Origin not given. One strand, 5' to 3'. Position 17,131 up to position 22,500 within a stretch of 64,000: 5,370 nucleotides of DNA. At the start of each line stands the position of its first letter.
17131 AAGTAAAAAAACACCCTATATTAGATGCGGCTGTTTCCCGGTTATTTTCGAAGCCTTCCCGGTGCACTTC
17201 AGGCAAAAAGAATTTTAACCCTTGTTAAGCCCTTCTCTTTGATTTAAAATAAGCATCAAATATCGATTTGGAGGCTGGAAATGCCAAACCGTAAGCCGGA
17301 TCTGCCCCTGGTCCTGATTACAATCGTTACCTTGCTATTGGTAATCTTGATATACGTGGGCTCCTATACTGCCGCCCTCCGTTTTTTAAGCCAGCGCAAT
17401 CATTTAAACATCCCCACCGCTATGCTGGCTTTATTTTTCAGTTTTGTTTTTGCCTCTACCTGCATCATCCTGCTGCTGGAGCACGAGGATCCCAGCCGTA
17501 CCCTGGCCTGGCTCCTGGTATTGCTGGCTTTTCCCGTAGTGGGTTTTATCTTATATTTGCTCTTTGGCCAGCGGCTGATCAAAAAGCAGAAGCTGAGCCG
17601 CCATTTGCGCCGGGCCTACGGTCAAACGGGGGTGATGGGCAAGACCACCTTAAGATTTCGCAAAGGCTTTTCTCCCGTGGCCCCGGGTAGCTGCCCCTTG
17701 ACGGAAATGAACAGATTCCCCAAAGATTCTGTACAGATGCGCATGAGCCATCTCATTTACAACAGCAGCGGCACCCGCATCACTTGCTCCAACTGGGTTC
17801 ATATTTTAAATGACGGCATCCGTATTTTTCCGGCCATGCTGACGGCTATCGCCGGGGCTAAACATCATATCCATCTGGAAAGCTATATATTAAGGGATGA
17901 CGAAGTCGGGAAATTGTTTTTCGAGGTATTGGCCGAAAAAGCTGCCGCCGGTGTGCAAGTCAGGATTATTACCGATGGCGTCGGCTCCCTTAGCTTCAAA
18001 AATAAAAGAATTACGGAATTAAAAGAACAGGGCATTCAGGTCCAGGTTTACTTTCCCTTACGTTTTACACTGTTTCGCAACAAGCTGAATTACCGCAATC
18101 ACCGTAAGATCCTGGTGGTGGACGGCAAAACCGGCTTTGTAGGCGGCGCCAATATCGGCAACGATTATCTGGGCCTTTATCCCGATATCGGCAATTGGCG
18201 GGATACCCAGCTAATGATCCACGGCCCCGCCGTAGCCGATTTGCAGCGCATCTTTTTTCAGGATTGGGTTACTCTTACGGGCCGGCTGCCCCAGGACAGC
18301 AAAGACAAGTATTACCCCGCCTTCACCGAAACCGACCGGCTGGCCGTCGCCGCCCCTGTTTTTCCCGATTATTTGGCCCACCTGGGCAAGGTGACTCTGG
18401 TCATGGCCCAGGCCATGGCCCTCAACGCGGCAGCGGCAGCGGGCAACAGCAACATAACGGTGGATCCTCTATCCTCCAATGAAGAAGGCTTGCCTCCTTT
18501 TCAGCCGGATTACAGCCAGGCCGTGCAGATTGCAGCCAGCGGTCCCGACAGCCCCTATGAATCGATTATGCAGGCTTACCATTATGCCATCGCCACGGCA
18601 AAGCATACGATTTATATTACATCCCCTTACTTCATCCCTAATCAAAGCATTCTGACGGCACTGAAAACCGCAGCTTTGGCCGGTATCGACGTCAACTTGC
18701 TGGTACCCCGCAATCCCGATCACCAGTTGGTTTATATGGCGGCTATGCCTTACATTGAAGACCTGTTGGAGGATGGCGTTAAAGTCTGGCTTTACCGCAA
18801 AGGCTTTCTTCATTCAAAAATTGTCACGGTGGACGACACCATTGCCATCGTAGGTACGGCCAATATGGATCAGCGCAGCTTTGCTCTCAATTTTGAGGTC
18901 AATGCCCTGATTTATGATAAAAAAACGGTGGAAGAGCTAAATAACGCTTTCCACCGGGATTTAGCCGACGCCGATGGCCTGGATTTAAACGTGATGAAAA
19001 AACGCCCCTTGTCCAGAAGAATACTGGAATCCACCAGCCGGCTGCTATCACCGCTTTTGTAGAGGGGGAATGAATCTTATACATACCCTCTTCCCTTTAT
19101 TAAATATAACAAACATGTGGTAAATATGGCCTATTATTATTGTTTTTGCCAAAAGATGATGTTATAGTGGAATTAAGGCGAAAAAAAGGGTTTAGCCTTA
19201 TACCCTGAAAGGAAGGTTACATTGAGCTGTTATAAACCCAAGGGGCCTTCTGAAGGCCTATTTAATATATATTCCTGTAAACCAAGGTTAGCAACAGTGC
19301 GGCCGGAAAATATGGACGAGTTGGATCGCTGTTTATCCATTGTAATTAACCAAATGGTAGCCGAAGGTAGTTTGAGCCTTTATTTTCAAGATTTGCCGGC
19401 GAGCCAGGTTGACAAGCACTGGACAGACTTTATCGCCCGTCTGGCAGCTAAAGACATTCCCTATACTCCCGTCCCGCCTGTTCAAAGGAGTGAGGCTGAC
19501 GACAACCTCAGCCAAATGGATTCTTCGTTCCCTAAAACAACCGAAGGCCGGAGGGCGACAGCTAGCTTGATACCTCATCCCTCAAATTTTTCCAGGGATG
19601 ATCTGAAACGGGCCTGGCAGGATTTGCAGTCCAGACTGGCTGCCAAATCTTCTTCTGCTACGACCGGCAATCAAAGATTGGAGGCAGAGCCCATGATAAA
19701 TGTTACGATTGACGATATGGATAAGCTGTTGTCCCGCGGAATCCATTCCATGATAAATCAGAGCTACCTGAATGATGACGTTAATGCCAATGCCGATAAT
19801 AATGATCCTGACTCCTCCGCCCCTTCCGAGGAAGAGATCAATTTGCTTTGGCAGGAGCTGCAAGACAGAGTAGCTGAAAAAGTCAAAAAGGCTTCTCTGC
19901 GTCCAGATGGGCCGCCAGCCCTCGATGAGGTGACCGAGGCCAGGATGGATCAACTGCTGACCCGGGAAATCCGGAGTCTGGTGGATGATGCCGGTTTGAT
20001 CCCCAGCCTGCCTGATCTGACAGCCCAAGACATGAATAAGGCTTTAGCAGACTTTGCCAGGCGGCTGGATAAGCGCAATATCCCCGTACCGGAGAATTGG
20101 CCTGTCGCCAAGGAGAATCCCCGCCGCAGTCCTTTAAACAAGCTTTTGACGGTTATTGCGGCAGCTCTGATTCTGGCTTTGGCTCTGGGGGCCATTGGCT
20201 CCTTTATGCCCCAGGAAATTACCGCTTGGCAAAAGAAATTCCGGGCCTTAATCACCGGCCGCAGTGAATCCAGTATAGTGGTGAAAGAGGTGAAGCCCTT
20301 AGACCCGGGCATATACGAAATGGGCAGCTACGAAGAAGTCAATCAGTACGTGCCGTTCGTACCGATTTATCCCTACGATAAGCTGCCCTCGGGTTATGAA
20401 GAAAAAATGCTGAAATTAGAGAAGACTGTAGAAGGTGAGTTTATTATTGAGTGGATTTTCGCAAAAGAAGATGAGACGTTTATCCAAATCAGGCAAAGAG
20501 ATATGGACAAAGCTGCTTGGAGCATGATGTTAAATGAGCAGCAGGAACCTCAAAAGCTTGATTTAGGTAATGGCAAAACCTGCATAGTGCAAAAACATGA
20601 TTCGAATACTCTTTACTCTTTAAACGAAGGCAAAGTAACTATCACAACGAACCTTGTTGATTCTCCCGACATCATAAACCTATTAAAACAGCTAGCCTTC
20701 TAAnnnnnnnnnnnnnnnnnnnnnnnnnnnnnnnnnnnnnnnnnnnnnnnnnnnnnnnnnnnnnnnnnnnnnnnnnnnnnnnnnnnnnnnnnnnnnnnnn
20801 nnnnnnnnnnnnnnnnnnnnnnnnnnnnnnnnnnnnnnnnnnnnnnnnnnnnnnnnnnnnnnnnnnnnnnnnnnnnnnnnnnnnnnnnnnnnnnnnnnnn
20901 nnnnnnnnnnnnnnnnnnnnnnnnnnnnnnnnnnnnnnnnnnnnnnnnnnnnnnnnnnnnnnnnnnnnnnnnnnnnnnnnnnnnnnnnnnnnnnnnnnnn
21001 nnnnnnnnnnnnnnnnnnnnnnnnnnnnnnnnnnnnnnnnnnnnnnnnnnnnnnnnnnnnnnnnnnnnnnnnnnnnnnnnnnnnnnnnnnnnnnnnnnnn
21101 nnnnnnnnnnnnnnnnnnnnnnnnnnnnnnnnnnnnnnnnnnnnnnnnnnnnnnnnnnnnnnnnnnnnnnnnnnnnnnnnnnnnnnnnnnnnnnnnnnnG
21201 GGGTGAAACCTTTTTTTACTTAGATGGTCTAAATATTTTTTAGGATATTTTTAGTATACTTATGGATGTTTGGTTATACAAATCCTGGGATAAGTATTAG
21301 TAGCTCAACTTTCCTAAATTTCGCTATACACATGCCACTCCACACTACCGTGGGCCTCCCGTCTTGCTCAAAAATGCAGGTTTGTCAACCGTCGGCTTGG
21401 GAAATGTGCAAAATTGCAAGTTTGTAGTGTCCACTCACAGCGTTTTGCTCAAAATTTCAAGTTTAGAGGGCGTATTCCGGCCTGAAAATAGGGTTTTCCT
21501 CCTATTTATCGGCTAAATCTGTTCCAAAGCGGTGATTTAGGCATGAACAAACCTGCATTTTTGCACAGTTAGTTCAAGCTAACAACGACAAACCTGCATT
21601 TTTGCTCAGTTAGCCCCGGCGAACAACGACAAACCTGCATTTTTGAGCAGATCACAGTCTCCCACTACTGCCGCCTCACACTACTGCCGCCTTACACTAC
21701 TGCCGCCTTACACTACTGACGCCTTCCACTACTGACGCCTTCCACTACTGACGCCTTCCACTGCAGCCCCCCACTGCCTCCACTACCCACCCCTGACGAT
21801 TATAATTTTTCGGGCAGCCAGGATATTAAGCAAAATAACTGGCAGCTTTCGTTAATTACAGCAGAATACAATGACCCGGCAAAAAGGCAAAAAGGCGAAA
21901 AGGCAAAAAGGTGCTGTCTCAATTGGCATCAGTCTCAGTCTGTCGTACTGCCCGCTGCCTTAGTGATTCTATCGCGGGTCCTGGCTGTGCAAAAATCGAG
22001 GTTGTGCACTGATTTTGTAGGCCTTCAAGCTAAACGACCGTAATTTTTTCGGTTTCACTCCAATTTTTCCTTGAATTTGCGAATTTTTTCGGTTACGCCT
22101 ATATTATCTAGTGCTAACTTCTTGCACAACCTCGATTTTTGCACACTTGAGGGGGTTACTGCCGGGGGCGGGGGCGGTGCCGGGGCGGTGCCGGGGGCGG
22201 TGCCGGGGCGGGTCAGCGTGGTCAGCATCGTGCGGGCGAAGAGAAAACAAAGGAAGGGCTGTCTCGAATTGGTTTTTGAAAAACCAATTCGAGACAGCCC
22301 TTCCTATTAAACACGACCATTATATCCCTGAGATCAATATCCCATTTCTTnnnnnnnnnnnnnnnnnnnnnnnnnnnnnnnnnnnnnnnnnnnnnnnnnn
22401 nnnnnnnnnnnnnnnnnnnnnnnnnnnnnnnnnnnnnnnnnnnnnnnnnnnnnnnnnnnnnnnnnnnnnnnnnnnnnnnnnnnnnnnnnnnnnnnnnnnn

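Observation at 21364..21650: Opposed triple arrays of a 41-bp-period repeat: best example of an unassigned interspersed repeat family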

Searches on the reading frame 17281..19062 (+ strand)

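Call 11: search_protein_families(library=pfam, proteins=[window:17281-19062:+])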
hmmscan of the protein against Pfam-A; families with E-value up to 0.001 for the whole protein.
window:17281-19062:+ (593 aa): 3 families
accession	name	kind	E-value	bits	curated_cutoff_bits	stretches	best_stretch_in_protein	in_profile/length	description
PF13091.12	PLDc_2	-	2.4e-48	163.7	27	2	436-560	4-131/132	PLD-like domain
PF00614.28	PLDc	-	1.9e-17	62.9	21.9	2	508-533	3-28/28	Phospholipase D Active site motif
PF13396.11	PLDc_N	-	2e-12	47.3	23.3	1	61-97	8-42/42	Phospholipase_D-nuclease N-terminal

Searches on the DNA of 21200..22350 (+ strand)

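Call 13: search_dna_similar(query=window:21340-21670:+, collection=plasmids, mode=distant)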
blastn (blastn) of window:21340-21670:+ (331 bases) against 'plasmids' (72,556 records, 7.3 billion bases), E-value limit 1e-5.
No match.

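Call 14: search_dna_similar(query=window:21340-21670:+, collection=phages, mode=distant)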
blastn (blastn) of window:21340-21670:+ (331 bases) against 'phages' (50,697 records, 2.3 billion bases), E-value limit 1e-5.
No match.
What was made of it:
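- Tried and rejected: blastn against the plasmid and phage collections: no match (calls 13, 14).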

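Call 61: search_rna_families(source=window, start=21200, end=22350, threshold=evalue, max_evalue=1)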
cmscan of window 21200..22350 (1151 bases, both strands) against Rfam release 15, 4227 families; matches with E-value up to 1: 5.
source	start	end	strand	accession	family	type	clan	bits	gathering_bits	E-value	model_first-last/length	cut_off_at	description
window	22251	22305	-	RF03244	mir-4798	Gene; miRNA;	-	38.1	75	4.6e-06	1-75/75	no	mir-4798 microRNA precursor family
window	22251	22305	+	RF03244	mir-4798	Gene; miRNA;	-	37.9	75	5.2e-06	1-75/75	no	mir-4798 microRNA precursor family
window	21989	22144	+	RF00842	MIR403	Gene; miRNA;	-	26.3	70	0.0065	1-115/115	no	MIR403 microRNA precursor family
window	22243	22314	-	RF04296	mir-485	Gene; miRNA;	CL00149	24.6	70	0.012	1-73/73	no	mir-485 microRNA precursor family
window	22250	22306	-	RF04159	MIR1437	Gene; miRNA;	-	24.6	168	0.12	1-192/192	no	MIR1437 microRNA precursor family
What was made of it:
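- On Any Rfam RNA family: Only sub-threshold miRNA-hairpin artefacts at E <= 1 (call 61).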
